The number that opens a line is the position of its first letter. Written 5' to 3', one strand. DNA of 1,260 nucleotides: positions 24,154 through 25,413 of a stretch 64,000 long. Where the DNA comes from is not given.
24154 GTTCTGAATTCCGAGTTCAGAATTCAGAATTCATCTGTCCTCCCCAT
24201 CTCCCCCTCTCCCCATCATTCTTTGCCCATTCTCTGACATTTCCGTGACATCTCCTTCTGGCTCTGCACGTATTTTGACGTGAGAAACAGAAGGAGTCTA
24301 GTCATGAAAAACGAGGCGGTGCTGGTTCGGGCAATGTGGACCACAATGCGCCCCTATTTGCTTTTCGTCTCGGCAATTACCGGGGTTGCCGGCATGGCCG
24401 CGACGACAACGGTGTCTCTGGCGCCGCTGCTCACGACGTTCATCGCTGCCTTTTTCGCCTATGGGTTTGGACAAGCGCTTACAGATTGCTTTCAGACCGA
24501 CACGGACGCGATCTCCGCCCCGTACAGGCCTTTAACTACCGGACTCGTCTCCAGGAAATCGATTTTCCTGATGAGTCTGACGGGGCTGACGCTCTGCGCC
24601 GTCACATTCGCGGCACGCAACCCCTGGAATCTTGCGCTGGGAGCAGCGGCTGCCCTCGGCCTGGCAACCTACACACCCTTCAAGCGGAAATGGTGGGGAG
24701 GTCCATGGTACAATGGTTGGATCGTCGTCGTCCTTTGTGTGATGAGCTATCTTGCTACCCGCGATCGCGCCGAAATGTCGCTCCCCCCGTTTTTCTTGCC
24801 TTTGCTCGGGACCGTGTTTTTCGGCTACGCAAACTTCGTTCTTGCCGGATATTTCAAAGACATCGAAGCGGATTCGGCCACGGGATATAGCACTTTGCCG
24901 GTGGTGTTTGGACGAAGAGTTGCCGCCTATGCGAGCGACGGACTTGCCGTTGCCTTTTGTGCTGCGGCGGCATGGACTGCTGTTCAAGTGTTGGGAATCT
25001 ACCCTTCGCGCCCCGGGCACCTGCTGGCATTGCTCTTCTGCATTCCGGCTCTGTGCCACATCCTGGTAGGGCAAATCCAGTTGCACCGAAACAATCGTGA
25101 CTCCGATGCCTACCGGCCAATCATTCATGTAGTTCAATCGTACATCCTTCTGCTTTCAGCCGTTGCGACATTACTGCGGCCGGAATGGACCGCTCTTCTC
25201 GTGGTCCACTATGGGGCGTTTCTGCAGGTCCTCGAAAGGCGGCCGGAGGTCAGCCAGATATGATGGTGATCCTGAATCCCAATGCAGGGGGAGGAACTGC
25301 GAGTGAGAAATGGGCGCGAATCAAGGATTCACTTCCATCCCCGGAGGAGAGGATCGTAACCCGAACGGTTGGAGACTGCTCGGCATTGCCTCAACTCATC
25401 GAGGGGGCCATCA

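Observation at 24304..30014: Tightly coupled five-gene cluster: UbiA prenyltransferase / DAGK-type lipid kinase / PurM-like / SPT-like oxoamine synthase / B12-radical SAM. Candidate pathway for an undescribed membrane lipid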

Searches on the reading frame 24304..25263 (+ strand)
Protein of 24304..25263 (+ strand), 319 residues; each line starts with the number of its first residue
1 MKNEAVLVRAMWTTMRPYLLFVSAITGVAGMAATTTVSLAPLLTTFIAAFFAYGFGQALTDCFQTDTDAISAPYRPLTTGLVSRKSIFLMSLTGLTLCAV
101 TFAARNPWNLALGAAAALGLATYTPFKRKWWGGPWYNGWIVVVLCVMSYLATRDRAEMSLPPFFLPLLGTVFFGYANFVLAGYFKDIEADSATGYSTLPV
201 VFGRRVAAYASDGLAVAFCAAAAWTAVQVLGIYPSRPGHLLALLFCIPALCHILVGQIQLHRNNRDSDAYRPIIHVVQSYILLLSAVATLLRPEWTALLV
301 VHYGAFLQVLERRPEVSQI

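Call 5: search_protein_families(library=pfam, proteins=[window:24304-25263:+], max_evalue=0.01)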
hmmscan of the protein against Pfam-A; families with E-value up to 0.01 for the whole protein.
window:24304-25263:+ (319 aa): 1 family
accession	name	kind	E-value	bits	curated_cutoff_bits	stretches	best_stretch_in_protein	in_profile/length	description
PF01040.23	UbiA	-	2.5e-28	99.5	34.2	1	22-270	3-241/250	UbiA prenyltransferase family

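Call 6: search_protein_families(library=ncbifam, proteins=[window:24304-25263:+], max_evalue=0.01)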
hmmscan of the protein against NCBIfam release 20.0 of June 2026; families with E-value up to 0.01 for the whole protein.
window:24304-25263:+ (319 aa): 20 families
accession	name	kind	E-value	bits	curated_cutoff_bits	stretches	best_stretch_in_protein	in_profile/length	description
NF009523.0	PRK12884.1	equivalog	1.4e-17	63.9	269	1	8-224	4-217/279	prenyltransferase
NF009521.0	PRK12882.1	equivalog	7.7e-13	48.3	296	1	8-224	5-220/280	geranylgeranylglycerol-phosphate geranylgeranyltransferase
TIGR01475.1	ubiA_other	subfamily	3.2e-11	43.2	180.8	1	31-251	27-241/282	UbiA-like polyprenyltransferase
NF005742.0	PRK07566.1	equivalog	8.9e-11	41.4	313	1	37-225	63-249/315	chlorophyll synthase ChlG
NF009522.0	PRK12883.1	equivalog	9.6e-11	41.7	353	1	8-114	3-111/279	geranylgeranylglycerol-phosphate geranylgeranyltransferase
TIGR01476.1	chlor_syn_BchG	subfamily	1.2e-08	34.8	212.3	1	39-210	37-209/283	(bacterio)chlorophyll synthase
NF035940.1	prenyl_rel_EboC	equivalog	4.2e-08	32.9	250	1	24-126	23-125/292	UbiA-like protein EboC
TIGR02056.1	ChlG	equivalog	1.4e-07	31.4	436.45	1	45-213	59-234/306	chlorophyll synthase ChlG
NF009058.0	PRK12392.1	subfamily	4e-06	26.1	494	1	27-93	39-105/333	bacteriochlorophyll c synthase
TIGR01473.1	cyoE_ctaB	equivalog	3.7e-05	23.6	210.3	1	12-271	4-260/281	heme o synthase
NF045897.1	SCO3242_trans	equivalog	4.9e-05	23.1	260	1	28-118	19-108/287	SCO3242 family prenyltransferase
NF041585.1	MqnP_Cj_Hp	exception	0.00016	21.3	375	1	15-218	15-219/281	menaquinone biosynthesis prenyltransferase MqnP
NF009526.0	PRK12888.1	equivalog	0.00016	21.2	364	1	22-228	36-238/301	4-hydroxybenzoate octaprenyltransferase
NF004749.0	PRK06080.1-1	equivalog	0.00017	20.8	277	0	170-231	194-250/311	1,4-dihydroxy-2-naphthoate polyprenyltransferase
NF009515.0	PRK12874.1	equivalog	0.00018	21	392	1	16-212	23-217/291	4-hydroxybenzoate polyprenyltransferase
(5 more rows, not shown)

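Call 29: search_solved_structures(query=window:24304-25263:+, max_evalue=0.01)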
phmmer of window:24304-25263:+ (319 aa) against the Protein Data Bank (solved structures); distinct sequences matched with E-value up to 0.01: 3.
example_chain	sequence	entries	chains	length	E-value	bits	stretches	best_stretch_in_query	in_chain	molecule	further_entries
6m31_A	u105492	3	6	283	7.5e-09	38.8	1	22-246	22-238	Digeranylgeranylglyceryl phosphate synthase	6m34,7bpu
9sau_C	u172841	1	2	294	3.3e-07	33.4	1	42-224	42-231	Chlorophyll a synthase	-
9sas_C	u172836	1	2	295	3.3e-07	33.4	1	42-224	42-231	Chlorophyll a synthase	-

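Call 52: find_homologous_proteins(query=window:24304-25263:+, max_evalue=0.00001)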
Query window:24304-25263:+ (319 aa): 1727 proteins with E <= 0.00001 among 8000 candidates; the best 120 are listed.
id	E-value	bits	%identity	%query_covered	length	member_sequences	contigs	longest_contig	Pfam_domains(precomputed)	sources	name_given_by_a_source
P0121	1.6e-208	710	100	100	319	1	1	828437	PF01040.24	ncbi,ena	-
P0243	9.8e-172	589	83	100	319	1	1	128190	PF01040.24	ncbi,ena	-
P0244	1.2e-159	549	75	100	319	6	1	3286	PF01040.24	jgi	-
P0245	1.8e-153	529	73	100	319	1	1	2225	PF01040.24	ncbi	-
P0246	1.9e-138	479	68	100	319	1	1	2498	PF01040.24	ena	-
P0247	6.1e-138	478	66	100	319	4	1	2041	PF01040.24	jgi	-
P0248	4.0e-136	472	67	100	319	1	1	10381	PF01040.24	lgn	-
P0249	7.7e-130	451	63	100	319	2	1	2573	PF01040.24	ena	-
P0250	9.3e-130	451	63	100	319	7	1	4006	PF01040.24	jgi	jgi:4-hydroxybenzoate polyprenyltransferase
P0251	8.7e-129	448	63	100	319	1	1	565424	PF01040.24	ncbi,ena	-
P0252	1.1e-128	447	64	100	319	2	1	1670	PF01040.24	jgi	jgi:4-hydroxybenzoate polyprenyltransferase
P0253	6.7e-128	445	63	100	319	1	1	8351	PF01040.24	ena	-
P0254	9.7e-128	444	62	100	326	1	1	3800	PF01040.24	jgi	jgi:4-hydroxybenzoate polyprenyltransferase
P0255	3.4e-127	442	62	100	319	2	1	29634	PF01040.24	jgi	jgi:4-hydroxybenzoate polyprenyltransferase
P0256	2.6e-126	440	61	100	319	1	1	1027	PF01040.24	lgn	-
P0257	3.0e-126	439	63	100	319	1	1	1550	PF01040.24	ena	-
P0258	5.4e-126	439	62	100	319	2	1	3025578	PF01040.24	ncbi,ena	-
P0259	1.1e-125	437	62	100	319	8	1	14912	PF01040.24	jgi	-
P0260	1.2e-125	437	63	100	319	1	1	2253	PF01040.24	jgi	jgi:4-hydroxybenzoate polyprenyltransferase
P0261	1.2e-125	437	63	100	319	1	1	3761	PF01040.24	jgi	jgi:geranylgeranylglycerol-phosphate geranylgeranyltransferase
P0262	2.2e-125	437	64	100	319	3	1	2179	PF01040.24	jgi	-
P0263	4.8e-125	435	63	100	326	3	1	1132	PF01040.24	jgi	-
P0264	3.0e-123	429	61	100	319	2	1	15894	PF01040.24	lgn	-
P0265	4.4e-121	422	60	100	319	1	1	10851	PF01040.24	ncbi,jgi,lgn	-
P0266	6.1e-119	415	61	100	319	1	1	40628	PF01040.24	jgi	jgi:4-hydroxybenzoate polyprenyltransferase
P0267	8.0e-119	415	61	100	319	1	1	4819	PF01040.24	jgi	jgi:4-hydroxybenzoate polyprenyltransferase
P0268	6.6e-118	412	60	98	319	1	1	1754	PF01040.24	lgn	-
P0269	2.0e-116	407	60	98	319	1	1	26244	PF01040.24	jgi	jgi:4-hydroxybenzoate polyprenyltransferase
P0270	9.7e-116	405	59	98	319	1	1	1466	PF01040.24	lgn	-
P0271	1.1e-115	405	58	100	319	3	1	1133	PF01040.24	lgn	-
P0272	1.2e-115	405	59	100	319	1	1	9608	PF01040.24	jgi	jgi:4-hydroxybenzoate polyprenyltransferase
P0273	3.4e-114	400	59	100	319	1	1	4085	PF01040.24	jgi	jgi:4-hydroxybenzoate polyprenyltransferase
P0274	1.7e-111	391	60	96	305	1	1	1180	PF01040.24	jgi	jgi:4-hydroxybenzoate polyprenyltransferase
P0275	1.8e-111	391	57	100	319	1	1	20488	PF01040.24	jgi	jgi:4-hydroxybenzoate polyprenyltransferase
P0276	4.4e-109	383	57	100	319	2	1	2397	PF01040.24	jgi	jgi:4-hydroxybenzoate polyprenyltransferase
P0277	5.5e-108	379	57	100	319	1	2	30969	PF01040.24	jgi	jgi:4-hydroxybenzoate polyprenyltransferase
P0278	1.7e-101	358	58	97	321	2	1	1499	PF01040.24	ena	-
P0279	2.1e-101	358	58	97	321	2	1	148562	PF01040.24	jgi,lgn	jgi:4-hydroxybenzoate polyprenyltransferase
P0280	3.0e-101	357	58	98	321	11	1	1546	PF01040.24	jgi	jgi:4-hydroxybenzoate polyprenyltransferase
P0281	2.3e-100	354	58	97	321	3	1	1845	PF01040.24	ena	-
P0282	6.5e-100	353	57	97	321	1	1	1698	PF01040.24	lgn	-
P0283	1.4e-99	352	57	97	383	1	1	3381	PF01040.24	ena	-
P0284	2.1e-99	351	57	97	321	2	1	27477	PF01040.24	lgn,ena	-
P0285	3.5e-99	350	56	97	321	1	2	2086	PF01040.24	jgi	jgi:4-hydroxybenzoate polyprenyltransferase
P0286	3.5e-98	347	54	98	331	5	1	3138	PF01040.24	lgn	-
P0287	5.6e-98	346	56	98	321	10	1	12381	PF01040.24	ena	-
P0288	9.2e-98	346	56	100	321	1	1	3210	PF01040.24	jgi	-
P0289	1.7e-97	345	54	97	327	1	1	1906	PF01040.24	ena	-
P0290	5.6e-97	343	55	100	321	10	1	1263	PF01040.24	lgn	-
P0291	3.1e-96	341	53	99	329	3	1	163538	PF01040.24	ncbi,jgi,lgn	ncbi:MAG: UbiA family prenyltransferase [Bacteroidota bacterium]|jgi:4-hydroxybenzoate polyprenyltra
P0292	8.1e-96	339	54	97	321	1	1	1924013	PF01040.24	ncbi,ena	-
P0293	1.7e-95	338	53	98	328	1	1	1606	PF01040.24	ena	-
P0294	2.2e-95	338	63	72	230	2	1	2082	PF01040.24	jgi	-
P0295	3.2e-95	337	52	96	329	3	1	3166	PF01040.24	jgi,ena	-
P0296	6.8e-95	336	55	100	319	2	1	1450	PF01040.24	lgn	-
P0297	1.7e-94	335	52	99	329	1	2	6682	PF01040.24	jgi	jgi:geranylgeranylglycerol-phosphate geranylgeranyltransferase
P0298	2.3e-94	335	52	100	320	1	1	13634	PF01040.24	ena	-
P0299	3.0e-94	334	51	98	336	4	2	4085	PF01040.24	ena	-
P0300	4.0e-94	334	54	98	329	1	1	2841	PF01040.24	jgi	jgi:4-hydroxybenzoate polyprenyltransferase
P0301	5.0e-94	333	55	97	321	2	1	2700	PF01040.24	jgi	-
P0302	1.4e-93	332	53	98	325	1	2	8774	PF01040.24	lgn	-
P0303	1.4e-93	332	51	99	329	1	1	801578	PF01040.24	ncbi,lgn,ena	-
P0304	1.5e-93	332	54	100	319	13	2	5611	PF01040.24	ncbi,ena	-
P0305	1.6e-93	332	55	100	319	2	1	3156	PF01040.24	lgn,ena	-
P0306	2.7e-93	331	54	97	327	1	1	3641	PF01040.24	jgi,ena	-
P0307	2.9e-93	331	54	100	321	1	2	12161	PF01040.24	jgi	jgi:4-hydroxybenzoate polyprenyltransferase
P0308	3.1e-93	331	53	96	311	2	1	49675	PF01040.24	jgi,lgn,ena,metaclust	metaclust:\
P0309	3.4e-93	331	54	100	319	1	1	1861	PF01040.24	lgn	-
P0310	3.4e-93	331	53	98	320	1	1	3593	PF01040.24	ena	-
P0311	4.2e-93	330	55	100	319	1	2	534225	PF01040.24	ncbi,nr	ncbi:hypothetical protein PLCT1_00498 [Planctomycetaceae bacterium]|nr:hypothetical protein PLCT1_00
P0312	4.6e-93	330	53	98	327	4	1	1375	PF01040.24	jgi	jgi:4-hydroxybenzoate polyprenyltransferase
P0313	5.3e-93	330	53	100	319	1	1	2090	PF01040.24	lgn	-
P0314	1.2e-92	329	54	98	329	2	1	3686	PF01040.24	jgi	jgi:geranylgeranylglycerol-phosphate geranylgeranyltransferase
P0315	3.5e-92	327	53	100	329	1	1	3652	PF01040.24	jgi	jgi:4-hydroxybenzoate polyprenyltransferase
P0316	3.8e-92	327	54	98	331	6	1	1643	PF01040.24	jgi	jgi:4-hydroxybenzoate polyprenyltransferase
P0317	6.6e-92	327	53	98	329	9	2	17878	PF01040.24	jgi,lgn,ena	-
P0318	7.5e-92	326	49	98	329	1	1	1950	PF01040.24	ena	-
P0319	8.9e-92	326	53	99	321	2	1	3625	PF01040.24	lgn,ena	-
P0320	1.1e-91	326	52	99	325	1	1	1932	PF01040.24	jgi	jgi:4-hydroxybenzoate polyprenyltransferase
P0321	1.1e-91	326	55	98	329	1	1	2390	PF01040.24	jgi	jgi:4-hydroxybenzoate polyprenyltransferase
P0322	1.3e-91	325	53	98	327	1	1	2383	PF01040.24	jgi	jgi:4-hydroxybenzoate polyprenyltransferase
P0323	2.0e-91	325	52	98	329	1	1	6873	PF01040.24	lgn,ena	-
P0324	3.1e-91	324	53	97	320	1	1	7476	PF01040.24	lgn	-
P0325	4.9e-91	324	54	98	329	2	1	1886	PF01040.24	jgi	-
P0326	5.5e-91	323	53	97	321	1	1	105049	PF01040.24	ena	-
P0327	6.7e-91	323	51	97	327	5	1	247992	PF01040.24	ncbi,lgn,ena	-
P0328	1.0e-90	323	54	96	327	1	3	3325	PF01040.24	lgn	-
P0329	1.1e-90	323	52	98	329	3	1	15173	PF01040.24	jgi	jgi:geranylgeranylglycerol-phosphate geranylgeranyltransferase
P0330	1.2e-90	322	49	98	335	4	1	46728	PF01040.24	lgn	-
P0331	1.2e-90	322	50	98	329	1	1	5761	PF01040.24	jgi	jgi:4-hydroxybenzoate polyprenyltransferase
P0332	1.7e-90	322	49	99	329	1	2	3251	PF01040.24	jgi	jgi:geranylgeranylglycerol-phosphate geranylgeranyltransferase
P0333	2.2e-90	322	55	97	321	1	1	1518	PF01040.24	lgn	-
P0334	2.6e-90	321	52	98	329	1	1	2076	PF01040.24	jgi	jgi:4-hydroxybenzoate polyprenyltransferase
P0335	3.0e-90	321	52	96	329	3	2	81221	PF01040.24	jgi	jgi:4-hydroxybenzoate polyprenyltransferase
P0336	4.8e-90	320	52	98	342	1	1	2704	PF01040.24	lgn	-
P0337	5.1e-90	320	55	96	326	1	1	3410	PF01040.24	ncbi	-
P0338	5.4e-90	320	52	98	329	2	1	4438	PF01040.24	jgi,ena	-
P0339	6.2e-90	320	52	98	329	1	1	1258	PF01040.24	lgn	-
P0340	6.3e-90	320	53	97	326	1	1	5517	PF01040.24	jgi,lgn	jgi:4-hydroxybenzoate polyprenyltransferase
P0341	7.2e-90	320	54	98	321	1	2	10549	PF01040.24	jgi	jgi:4-hydroxybenzoate polyprenyltransferase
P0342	7.2e-90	320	52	99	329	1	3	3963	PF01040.24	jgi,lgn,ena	-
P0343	8.1e-90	320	52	98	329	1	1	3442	PF01040.24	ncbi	-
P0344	8.8e-90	320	52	98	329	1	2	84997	PF01040.24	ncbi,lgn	-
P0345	1.0e-89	319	52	98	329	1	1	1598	PF01040.24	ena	-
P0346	1.3e-89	319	52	98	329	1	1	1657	PF01040.24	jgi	jgi:geranylgeranylglycerol-phosphate geranylgeranyltransferase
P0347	1.3e-89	319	50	98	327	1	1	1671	PF01040.24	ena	-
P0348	2.0e-89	318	52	96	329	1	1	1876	PF01040.24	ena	-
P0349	2.9e-89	318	50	96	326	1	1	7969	PF01040.24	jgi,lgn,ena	-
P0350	4.4e-89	317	52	98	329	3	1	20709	PF01040.24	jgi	jgi:geranylgeranylglycerol-phosphate geranylgeranyltransferase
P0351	5.4e-89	317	51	97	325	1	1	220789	PF01040.24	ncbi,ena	-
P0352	5.6e-89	317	52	98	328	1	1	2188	PF01040.24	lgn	-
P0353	5.8e-89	317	53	98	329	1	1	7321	PF01040.24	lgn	-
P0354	5.9e-89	317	51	98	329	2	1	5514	PF01040.24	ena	-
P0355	7.0e-89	317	52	96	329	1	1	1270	PF01040.24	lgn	-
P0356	7.4e-89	316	52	96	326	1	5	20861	PF01040.24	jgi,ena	jgi:4-hydroxybenzoate polyprenyltransferase and related prenyltransferases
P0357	7.9e-89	316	53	94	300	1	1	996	PF01040.24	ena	-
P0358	8.0e-89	316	53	97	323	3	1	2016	PF01040.24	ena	-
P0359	8.2e-89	316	53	98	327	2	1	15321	PF01040.24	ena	-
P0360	8.7e-89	316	53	94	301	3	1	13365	PF01040.24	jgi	jgi:4-hydroxybenzoate polyprenyltransferase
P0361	9.5e-89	316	51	100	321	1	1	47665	PF01040.24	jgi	jgi:4-hydroxybenzoate polyprenyltransferase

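Call 55: search_solved_structures(query=A3, max_evalue=0.01, show_alignments=3)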
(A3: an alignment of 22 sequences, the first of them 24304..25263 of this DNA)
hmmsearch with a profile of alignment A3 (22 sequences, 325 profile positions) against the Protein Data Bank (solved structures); distinct sequences matched with E-value up to 0.01: 3.
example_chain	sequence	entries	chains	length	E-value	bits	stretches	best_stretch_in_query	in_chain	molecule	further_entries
6m31_A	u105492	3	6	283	2.9e-11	46.4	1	19-254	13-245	Digeranylgeranylglyceryl phosphate synthase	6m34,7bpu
9sau_C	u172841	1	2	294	1.3e-10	44.2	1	48-237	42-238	Chlorophyll a synthase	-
9sas_C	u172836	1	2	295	1.3e-10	44.2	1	48-237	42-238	Chlorophyll a synthase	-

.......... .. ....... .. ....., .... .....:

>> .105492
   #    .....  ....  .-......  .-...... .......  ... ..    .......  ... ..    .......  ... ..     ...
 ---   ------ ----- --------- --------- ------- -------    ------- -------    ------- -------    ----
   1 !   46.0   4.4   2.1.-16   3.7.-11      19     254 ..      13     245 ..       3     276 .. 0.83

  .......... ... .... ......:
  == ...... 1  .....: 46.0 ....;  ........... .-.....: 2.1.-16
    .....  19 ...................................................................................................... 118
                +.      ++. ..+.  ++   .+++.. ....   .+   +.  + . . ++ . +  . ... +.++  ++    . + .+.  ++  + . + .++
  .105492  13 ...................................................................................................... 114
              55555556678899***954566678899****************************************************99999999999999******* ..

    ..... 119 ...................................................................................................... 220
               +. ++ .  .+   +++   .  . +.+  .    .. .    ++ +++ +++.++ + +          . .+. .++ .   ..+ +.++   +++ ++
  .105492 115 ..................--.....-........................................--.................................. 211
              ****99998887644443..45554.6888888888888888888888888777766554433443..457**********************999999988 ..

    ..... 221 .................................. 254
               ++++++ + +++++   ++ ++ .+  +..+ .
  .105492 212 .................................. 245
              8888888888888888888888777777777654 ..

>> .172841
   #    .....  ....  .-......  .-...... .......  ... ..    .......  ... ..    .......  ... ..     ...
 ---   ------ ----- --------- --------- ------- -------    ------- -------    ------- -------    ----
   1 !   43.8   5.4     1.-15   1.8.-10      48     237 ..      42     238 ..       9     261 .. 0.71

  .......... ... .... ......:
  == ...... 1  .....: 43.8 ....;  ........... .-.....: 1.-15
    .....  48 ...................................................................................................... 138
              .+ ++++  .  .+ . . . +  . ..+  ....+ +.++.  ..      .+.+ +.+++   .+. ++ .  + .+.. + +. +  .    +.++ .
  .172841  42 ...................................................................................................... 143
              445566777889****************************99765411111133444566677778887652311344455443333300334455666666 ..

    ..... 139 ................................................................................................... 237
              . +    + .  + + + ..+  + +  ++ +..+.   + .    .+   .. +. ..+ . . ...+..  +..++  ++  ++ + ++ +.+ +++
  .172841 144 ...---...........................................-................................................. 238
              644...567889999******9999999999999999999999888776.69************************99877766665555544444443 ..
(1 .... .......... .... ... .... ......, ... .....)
